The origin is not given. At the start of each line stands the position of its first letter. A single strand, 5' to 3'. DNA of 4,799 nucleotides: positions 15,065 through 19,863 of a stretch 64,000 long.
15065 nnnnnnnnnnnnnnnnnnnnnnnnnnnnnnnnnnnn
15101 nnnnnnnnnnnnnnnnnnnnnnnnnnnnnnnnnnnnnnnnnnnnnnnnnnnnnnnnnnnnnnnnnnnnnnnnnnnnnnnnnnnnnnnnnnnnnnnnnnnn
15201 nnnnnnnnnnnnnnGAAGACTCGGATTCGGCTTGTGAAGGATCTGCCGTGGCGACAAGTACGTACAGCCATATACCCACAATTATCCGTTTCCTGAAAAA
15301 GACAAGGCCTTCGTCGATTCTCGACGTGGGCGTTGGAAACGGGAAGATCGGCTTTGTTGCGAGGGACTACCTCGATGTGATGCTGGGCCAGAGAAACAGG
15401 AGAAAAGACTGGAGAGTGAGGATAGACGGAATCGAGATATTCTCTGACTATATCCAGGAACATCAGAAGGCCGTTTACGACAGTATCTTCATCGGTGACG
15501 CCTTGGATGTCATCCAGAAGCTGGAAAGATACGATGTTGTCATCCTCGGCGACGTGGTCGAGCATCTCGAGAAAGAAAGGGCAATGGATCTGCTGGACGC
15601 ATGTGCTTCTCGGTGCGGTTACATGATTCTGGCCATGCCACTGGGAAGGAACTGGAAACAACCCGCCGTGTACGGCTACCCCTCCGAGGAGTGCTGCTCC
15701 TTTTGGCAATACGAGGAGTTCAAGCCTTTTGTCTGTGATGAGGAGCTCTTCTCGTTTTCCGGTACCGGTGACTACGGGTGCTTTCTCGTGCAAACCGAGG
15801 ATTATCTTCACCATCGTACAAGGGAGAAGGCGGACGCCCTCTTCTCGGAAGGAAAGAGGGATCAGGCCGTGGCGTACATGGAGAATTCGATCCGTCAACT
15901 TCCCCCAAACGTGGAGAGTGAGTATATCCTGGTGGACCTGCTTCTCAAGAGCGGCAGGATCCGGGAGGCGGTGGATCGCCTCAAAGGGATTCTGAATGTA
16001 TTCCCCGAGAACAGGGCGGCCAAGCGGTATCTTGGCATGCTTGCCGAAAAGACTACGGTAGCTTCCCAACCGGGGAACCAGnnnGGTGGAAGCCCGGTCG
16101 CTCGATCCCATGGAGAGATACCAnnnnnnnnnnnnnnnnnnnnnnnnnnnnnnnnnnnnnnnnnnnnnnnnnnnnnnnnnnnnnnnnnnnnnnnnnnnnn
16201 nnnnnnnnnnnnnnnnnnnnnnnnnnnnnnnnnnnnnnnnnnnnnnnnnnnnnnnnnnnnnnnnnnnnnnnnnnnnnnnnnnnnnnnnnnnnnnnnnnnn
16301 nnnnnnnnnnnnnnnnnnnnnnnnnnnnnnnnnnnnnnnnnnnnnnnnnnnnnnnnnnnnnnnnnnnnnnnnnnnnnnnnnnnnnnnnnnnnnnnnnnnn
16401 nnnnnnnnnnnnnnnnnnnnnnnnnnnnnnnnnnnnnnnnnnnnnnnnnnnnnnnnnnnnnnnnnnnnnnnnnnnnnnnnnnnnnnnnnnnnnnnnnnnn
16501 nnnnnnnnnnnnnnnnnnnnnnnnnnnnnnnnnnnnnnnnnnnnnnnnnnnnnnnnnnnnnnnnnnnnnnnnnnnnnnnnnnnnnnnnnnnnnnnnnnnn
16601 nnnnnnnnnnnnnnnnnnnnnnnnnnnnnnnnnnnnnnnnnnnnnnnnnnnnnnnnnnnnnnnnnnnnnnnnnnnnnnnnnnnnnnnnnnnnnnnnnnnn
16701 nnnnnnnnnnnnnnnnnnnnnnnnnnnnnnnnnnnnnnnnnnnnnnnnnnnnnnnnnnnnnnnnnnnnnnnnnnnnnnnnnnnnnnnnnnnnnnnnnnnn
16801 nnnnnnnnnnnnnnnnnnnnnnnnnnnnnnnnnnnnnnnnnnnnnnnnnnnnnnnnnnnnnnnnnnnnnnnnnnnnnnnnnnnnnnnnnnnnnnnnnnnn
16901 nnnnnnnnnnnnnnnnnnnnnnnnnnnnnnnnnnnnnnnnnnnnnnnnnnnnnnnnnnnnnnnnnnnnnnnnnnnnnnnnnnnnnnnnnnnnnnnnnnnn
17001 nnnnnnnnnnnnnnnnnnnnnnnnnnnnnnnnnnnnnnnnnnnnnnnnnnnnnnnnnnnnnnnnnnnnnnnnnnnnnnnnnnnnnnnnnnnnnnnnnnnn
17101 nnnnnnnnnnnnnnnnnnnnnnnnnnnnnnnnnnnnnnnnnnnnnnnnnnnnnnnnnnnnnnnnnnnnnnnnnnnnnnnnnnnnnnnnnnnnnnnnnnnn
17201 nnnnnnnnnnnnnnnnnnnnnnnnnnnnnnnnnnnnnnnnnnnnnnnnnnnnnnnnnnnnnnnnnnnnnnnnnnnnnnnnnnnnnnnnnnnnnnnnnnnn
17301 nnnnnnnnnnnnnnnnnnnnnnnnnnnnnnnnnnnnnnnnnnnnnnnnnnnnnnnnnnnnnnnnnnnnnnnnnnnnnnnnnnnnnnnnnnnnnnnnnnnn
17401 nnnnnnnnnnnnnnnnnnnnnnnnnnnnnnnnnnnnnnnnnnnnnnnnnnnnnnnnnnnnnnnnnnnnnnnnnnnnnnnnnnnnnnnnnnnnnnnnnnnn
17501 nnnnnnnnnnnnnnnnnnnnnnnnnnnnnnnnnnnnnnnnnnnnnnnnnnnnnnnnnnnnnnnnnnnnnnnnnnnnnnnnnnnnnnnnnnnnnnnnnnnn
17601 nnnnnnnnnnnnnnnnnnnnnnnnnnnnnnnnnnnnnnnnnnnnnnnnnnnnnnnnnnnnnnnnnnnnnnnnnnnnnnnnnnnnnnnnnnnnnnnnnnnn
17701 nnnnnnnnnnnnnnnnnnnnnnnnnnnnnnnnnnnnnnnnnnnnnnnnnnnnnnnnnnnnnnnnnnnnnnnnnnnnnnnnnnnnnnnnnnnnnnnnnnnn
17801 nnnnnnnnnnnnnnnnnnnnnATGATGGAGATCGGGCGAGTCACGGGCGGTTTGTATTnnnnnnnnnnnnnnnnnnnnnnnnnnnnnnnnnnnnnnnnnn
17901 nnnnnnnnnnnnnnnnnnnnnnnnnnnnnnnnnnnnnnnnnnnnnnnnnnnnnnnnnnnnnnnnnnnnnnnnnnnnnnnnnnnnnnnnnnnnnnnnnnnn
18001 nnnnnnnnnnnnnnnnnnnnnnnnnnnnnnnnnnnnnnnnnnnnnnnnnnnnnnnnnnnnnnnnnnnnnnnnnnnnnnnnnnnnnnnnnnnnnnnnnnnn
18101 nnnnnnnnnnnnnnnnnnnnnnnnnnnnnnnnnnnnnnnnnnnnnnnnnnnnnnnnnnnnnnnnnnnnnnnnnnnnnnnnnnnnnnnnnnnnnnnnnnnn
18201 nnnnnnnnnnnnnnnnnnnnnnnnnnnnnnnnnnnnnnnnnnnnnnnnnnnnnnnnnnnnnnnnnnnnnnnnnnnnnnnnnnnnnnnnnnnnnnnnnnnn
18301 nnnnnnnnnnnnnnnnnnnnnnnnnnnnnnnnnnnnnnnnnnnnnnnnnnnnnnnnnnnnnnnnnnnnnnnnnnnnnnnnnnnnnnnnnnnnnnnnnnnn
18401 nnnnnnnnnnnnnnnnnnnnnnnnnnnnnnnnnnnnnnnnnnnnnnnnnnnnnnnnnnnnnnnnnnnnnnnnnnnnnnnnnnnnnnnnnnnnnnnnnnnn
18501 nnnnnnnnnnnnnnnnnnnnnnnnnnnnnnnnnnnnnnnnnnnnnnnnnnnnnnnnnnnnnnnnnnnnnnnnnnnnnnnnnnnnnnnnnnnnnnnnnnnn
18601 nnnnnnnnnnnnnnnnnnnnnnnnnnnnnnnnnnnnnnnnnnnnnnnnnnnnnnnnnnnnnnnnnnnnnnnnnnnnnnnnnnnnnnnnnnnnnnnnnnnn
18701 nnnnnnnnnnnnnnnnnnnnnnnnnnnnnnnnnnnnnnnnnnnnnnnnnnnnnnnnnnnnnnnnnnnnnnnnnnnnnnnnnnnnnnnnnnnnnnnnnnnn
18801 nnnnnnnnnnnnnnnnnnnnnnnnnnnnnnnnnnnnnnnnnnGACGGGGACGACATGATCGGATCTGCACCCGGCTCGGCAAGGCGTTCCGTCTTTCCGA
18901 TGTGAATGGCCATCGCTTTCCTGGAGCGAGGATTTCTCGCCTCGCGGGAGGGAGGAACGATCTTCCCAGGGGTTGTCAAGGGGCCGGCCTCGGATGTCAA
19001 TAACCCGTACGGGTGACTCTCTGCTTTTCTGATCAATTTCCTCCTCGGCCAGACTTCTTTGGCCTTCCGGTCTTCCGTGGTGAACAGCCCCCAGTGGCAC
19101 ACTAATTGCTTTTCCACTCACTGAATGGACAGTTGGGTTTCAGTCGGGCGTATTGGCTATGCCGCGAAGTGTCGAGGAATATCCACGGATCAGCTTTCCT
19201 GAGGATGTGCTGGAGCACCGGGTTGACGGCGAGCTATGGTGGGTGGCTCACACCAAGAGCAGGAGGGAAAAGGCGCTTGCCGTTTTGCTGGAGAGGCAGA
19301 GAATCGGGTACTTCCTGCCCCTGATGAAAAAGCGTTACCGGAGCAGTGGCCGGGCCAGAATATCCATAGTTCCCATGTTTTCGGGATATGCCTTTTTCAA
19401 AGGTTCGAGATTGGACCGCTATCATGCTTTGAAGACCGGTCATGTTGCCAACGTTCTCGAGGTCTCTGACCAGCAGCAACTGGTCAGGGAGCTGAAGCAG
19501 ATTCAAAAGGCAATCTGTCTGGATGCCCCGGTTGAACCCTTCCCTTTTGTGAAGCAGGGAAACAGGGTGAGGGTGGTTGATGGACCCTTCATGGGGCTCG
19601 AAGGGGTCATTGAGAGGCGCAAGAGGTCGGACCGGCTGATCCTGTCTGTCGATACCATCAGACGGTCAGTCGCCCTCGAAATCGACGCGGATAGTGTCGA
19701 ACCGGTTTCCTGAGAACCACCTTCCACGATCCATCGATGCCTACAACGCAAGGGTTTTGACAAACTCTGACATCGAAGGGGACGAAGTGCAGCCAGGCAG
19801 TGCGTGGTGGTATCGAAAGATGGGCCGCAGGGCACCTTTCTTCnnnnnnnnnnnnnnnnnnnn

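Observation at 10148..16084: Multidomain TPR-bearing enzymes next to fliS: GT4+CgeB+TPR transferase and a double methyltransferase+TPR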

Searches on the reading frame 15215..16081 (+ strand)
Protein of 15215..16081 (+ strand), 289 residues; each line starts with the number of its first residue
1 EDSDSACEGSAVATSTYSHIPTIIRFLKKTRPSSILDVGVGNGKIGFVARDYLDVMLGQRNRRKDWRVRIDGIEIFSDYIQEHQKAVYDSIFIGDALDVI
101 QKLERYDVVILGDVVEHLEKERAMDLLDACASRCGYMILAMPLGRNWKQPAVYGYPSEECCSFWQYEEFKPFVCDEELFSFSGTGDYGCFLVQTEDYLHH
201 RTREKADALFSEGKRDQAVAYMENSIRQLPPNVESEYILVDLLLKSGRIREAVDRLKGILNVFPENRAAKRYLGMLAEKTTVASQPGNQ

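Call 56: search_solved_structures(query=A3, max_evalue=0.1)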
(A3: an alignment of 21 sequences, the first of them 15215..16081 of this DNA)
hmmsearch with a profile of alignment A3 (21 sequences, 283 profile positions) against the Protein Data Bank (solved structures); distinct sequences matched with E-value up to 0.1: 110 (the best 60 are shown).
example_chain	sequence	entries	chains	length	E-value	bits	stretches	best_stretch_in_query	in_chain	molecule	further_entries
9qhb_A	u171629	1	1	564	2.5e-38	135.5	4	195-268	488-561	Engineered tetratricopeptide repeat protein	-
8bu0_A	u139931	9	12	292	1.7e-22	83.5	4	196-267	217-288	Consensus tetratricopeptide repeat protein | Crystal structure of an 8-repeat consensus TPR superhelix with Zinc. | Monomer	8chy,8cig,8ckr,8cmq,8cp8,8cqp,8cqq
9qhc_A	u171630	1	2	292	6.8e-20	74.9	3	195-259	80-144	Engineered tetratricopeptide repeat protein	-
1na0_A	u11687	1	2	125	8.9e-12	48.3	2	197-268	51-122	designed protein CTPR3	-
2wqh_A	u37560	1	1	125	1.3e-11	47.8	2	197-268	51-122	CTPR3Y3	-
7obi_A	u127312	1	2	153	2.4e-10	43.6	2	197-269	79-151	CTPR-rv4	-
6een_C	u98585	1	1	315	2.4e-10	43.6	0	194-251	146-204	Designer Pentatricopeptide Protein dPPR10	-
7rqf_A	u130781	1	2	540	4.2e-10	42.8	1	192-265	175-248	TPR repeat-containing protein PA4667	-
5fzr_A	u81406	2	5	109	4.5e-10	42.7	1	192-264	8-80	DESIGNED TPR PROTEIN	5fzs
8ch0_A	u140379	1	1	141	5.6e-10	42.4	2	195-259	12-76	Consensus tetratricopeptide repeat protein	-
5fzq_A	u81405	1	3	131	5.6e-10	42.4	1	192-261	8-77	DESIGNED TPR PROTEIN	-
2fo7_A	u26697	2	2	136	5.8e-10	42.4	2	196-259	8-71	SYNTHETIC CONSENSUS TPR PROTEIN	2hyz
8sxe_C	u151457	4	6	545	9.6e-10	41.6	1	192-265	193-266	TPR repeat-containing protein PA4667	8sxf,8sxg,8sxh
3kd7_A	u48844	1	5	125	2e-09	40.6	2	192-258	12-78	CTPR390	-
2y4t_A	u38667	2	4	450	5.4e-09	39.2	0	194-271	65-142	DNAJ HOMOLOG SUBFAMILY C MEMBER 3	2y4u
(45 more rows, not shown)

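Call 78: predict_structure(alignment_id=A3)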
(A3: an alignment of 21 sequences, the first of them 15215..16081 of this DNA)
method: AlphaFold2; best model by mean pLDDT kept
length: 289 residues; sequences in the alignment: 21
mean_pLDDT: 87.9   pTM: 0.83
mean pLDDT of the five models: 87.9, 87.8, 86.9, 85.1, 83.4
residues with pLDDT >= 90: 201; 70-90: 51; 50-70: 23; < 50: 14
segments of 3 or more residues with pLDDT < 50: 1-12
pLDDT, mean of each block of 10 residues (from residue 1): 42 63 96 95 87 93 95 91 93 95 97 88 95 96 77 65 86 94 84 97 96 98 96 96 96 97 96 89 55
secondary structure, 60 per line:
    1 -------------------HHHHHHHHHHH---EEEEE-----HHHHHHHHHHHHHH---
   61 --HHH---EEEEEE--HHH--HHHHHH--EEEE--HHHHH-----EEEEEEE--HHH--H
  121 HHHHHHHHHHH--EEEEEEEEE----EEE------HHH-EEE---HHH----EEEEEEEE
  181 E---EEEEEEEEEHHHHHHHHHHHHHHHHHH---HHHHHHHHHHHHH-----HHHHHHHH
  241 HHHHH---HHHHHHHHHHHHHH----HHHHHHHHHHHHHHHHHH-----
elements in order: H20-30 E34-38 H44-57 E69-74 H82-87 E90-93 H96-100 E106-112 H120-131 E134-142 E147-149 E160-162 E173-181 E185-193 H194-211 H215-227 H233-245 H249-262 H267-284

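Call 80: fold_search(model_id=the predicted structure, library=pdb)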
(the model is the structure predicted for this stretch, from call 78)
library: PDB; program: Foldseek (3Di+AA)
matches with E <= 10: 1717; with E <= 0.001: 373
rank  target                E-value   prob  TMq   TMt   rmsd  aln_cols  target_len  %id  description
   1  8ftr                  4.4e-08  1.00  0.43  0.38   6.1       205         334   15  SgvM methyltransferase with MTA and alpha-ketoleucine (released 2023-11-01)
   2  8rxg                  5.5e-08  1.00  0.42  0.37   5.4       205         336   16  Crystal structure of alpha-keto C-methyl transferase SgvM bound to SAM (released 2024-07-24)
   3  3jwi_B                1.3e-07  1.00  0.38  0.53   6.6       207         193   17  Crystal structure analysis of the methyltransferase domain of bacterial-CtHen1-CN (released 2009-10-20)
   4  3jwh_A                1.3e-07  1.00  0.39  0.56   6.1       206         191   13  Crystal structure analysis of the methyltransferase domain of bacterial-AvHen1-C (released 2009-10-20)
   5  1tw3_A                1.4e-07  1.00  0.42  0.36   5.5       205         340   14  Crystal structure of Carminomycin-4-O-methyltransferase (DnrK) in complex with S-adenosyl-L-homocystein (SAH) and 4-me (released 2004-09-14)
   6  8tjk_A                1.5e-07  1.00  0.39  0.36   7.1       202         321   11  SAM-dependent methyltransferase RedM bound to SAH (released 2023-12-13)
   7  9la8_A                1.9e-07  1.00  0.41  0.36   5.6       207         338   14  Comparative analysis of functions and catalytic mechanisms of methyltransferases involved in anthracycline biosynthesi (released 2026-01-07)
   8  8ryf_B                2.3e-07  1.00  0.44  0.56   6.1       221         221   12  AzeJ in complex with MTA and AZE from Pseudomonas aeruginosa (P4(2)22) (released 2025-01-01)
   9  3jwh_B                2.4e-07  1.00  0.40  0.59   5.9       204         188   11  Crystal structure analysis of the methyltransferase domain of bacterial-AvHen1-C (released 2009-10-20)
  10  8tjj_A                2.4e-07  1.00  0.40  0.37   6.1       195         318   11  SAM-dependent methyltransferase RedM bound to SAM (released 2023-12-13)
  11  8ryf_A                2.6e-07  1.00  0.44  0.54   5.2       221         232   12  AzeJ in complex with MTA and AZE from Pseudomonas aeruginosa (P4(2)22) (released 2025-01-01)
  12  8tji_B                2.7e-07  1.00  0.40  0.36   6.9       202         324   11  SAM-dependent methyltransferase RedM, apo (released 2023-12-13)
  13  6dub_B                3.4e-07  1.00  0.46  0.59   3.9       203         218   16  Crystal structure of a methyltransferase (released 2018-07-25)
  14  2r3s_A                3.4e-07  1.00  0.41  0.37   6.5       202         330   13  CRYSTAL STRUCTURE OF A PUTATIVE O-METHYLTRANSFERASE (NPUN_R0239) FROM NOSTOC PUNCTIFORME PCC 73102 AT 2.15 A RESOLUTIO (released 2007-09-11)
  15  7pga_A                3.6e-07  1.00  0.42  0.36   6.8       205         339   14  Chimeric carminomycin-4-O-methyltransferase (DnrK) with regions from 10-hydroxylase RdmB and 10-decarboxylase TamK (released 2022-08-24)
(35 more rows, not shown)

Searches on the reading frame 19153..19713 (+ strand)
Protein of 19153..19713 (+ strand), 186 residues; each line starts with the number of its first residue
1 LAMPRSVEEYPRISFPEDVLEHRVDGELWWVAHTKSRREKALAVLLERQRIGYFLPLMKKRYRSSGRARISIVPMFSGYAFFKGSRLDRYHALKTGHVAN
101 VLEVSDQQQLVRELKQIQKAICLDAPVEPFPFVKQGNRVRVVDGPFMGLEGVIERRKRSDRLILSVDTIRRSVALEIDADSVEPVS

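Call 6: search_protein_families(library=pfam, proteins=[window:19153-19713:+], max_evalue=0.0001)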
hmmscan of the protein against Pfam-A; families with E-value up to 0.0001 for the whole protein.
window:19153-19713:+ (186 aa): 2 families
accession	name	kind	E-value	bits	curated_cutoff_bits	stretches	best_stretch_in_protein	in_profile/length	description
PF02357.24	NusG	-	4.4e-08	34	22.2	1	29-107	3-80/93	Transcription termination factor nusG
PF00467.35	KOW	-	3.6e-06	27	22.3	1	136-160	2-26/32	KOW motif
